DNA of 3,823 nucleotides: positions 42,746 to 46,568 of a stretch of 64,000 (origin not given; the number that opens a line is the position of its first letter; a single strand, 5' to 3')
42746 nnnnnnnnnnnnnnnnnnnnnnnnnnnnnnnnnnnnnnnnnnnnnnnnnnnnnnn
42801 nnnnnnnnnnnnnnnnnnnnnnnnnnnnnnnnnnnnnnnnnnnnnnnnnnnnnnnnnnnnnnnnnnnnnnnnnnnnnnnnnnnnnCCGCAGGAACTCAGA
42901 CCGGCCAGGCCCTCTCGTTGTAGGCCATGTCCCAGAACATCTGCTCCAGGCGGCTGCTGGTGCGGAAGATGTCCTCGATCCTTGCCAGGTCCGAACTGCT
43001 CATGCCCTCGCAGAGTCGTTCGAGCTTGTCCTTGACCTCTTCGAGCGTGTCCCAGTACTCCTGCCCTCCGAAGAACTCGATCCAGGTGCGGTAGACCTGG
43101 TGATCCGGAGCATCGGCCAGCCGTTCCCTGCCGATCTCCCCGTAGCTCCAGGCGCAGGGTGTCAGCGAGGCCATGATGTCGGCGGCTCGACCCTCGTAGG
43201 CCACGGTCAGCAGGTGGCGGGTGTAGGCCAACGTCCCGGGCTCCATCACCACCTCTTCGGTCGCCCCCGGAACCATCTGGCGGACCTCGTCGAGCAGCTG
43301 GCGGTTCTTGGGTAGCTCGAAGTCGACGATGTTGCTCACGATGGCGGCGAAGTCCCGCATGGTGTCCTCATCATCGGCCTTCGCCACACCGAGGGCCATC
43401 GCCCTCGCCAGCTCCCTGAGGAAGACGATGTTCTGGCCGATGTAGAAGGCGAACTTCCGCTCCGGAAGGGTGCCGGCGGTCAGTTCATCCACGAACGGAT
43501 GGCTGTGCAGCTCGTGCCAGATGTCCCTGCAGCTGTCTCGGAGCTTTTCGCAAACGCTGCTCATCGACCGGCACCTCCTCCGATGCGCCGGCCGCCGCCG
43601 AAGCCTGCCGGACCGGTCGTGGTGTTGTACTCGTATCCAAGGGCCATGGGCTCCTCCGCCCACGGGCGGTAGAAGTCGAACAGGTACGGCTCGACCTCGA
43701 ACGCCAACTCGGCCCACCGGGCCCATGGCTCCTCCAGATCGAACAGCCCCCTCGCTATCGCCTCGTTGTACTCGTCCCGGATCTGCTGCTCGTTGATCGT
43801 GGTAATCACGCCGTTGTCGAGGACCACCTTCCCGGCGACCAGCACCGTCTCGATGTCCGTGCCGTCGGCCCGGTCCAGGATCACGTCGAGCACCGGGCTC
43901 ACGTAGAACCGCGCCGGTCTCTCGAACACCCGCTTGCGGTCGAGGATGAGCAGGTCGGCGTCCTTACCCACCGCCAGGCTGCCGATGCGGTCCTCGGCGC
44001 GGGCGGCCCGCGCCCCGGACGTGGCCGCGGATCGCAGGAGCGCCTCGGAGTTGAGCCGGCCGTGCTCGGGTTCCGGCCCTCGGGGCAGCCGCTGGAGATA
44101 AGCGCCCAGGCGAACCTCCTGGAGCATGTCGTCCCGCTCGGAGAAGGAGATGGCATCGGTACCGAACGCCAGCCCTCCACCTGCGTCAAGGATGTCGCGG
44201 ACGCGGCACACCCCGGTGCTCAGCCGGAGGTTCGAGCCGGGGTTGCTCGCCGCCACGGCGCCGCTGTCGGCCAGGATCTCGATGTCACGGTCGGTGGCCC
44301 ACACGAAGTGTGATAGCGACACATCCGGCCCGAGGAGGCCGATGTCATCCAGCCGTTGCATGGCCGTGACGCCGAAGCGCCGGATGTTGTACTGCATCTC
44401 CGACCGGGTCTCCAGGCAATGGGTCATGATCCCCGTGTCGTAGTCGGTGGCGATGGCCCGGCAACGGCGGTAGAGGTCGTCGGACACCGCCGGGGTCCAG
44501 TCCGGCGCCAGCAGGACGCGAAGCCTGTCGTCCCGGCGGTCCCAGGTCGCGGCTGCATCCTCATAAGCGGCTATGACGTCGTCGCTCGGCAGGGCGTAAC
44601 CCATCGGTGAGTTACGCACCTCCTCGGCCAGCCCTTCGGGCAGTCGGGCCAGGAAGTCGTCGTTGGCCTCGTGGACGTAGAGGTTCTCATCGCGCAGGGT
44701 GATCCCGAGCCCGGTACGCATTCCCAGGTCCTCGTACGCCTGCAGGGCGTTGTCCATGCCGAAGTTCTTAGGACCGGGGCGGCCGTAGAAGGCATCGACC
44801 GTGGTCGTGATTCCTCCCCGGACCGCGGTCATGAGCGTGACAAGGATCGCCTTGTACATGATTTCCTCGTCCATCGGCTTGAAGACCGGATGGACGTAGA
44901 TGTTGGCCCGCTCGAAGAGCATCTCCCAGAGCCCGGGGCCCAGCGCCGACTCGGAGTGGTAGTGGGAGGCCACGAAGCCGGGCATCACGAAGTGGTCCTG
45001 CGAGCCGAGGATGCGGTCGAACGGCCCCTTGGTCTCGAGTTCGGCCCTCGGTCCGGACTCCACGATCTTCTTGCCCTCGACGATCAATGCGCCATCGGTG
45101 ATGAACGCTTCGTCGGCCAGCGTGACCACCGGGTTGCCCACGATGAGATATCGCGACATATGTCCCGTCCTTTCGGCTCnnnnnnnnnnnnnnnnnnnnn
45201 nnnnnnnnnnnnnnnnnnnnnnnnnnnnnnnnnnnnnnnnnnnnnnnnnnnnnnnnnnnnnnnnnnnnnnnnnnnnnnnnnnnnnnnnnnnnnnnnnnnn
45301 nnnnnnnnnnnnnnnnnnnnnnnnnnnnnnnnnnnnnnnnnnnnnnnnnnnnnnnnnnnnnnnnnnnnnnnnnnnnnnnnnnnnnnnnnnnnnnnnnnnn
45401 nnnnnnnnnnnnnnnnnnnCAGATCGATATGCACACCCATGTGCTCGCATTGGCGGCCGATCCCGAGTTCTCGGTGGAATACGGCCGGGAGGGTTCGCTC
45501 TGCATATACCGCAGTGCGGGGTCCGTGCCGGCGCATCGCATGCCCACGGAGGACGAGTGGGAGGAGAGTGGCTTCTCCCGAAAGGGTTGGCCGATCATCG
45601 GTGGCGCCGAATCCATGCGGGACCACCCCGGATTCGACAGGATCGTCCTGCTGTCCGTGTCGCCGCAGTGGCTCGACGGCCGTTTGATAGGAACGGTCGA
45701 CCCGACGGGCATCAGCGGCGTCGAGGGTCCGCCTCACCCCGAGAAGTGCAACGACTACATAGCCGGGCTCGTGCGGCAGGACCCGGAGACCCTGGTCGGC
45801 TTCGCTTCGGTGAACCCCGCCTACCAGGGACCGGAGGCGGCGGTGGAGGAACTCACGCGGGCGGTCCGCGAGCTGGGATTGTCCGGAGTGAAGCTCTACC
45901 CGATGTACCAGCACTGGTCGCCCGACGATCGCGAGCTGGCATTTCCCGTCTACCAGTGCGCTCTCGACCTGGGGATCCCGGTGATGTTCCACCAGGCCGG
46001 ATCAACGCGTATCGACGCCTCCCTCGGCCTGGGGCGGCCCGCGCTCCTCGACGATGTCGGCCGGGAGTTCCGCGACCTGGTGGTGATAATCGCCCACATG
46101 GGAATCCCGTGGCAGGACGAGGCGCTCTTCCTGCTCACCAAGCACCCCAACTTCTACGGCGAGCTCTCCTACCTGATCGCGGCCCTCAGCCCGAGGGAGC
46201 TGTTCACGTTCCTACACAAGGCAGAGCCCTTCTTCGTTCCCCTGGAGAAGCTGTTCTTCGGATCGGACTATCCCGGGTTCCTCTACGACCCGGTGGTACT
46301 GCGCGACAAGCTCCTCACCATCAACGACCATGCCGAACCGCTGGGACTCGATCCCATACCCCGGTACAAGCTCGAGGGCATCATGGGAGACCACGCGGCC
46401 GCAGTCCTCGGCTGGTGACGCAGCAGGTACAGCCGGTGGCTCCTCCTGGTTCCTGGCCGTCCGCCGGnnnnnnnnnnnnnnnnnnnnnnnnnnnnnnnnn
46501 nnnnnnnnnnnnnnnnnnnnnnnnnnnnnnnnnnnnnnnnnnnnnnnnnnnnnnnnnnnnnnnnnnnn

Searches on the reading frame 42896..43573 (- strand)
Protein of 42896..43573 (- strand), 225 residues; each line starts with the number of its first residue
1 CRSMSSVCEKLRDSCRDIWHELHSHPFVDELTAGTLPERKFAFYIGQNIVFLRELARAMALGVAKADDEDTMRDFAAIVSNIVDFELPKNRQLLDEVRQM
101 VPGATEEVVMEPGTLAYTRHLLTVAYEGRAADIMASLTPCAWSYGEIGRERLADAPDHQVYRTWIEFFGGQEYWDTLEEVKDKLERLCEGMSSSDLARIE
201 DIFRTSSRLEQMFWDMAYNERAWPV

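Call 9: search_protein_families(library=pfam, proteins=[window:42896-43573:-])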
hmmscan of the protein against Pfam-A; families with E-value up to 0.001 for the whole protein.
window:42896-43573:- (225 aa): 1 family
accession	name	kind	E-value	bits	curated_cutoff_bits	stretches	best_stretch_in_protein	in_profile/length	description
PF03070.21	TENA_THI-4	-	1.2e-40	140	22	1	13-219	2-209/210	TENA/THI-4/PQQC family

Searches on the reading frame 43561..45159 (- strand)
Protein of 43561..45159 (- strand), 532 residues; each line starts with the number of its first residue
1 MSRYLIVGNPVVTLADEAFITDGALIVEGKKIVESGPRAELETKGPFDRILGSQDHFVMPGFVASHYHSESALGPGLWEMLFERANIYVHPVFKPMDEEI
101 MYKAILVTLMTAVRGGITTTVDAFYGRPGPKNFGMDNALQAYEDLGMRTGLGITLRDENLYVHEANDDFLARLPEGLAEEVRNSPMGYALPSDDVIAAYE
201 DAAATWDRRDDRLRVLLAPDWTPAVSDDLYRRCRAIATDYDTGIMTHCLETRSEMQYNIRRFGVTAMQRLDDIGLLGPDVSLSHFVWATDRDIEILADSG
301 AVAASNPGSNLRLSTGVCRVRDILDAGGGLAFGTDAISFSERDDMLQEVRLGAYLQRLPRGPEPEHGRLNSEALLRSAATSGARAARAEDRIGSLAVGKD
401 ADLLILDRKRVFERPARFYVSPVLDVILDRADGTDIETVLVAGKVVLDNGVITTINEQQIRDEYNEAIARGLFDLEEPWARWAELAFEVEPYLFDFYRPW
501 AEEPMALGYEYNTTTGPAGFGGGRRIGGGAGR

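Call 9: search_protein_families(library=pfam, proteins=[window:43561-45159:-])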
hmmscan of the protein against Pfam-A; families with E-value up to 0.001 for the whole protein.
window:43561-45159:- (532 aa): 2 families
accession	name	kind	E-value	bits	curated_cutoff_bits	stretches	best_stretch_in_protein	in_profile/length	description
PF01979.26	Amidohydro_1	-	7.1e-45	154.2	25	1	57-446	1-345/345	Amidohydrolase family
PF07969.17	Amidohydro_3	-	1.8e-12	48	29.7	1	75-446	133-471/472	Amidohydrolase family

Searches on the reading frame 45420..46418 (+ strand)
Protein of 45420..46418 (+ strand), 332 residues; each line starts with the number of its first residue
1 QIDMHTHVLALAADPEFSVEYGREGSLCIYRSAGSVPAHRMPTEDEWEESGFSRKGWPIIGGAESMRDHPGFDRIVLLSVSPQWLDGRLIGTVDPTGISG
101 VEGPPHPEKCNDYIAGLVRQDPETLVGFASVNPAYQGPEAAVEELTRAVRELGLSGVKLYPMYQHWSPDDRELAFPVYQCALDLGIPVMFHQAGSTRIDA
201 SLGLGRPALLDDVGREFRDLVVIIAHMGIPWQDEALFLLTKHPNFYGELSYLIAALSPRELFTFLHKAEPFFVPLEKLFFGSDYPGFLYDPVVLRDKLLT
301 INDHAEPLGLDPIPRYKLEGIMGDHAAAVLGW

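Call 9: search_protein_families(library=pfam, proteins=[window:45420-46418:+])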
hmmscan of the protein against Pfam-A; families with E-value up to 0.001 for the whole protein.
window:45420-46418:+ (332 aa): 1 family
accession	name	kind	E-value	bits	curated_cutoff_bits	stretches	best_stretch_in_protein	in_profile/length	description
PF04909.20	Amidohydro_2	-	6.7e-29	102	26.4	1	2-331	1-288/289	Amidohydrolase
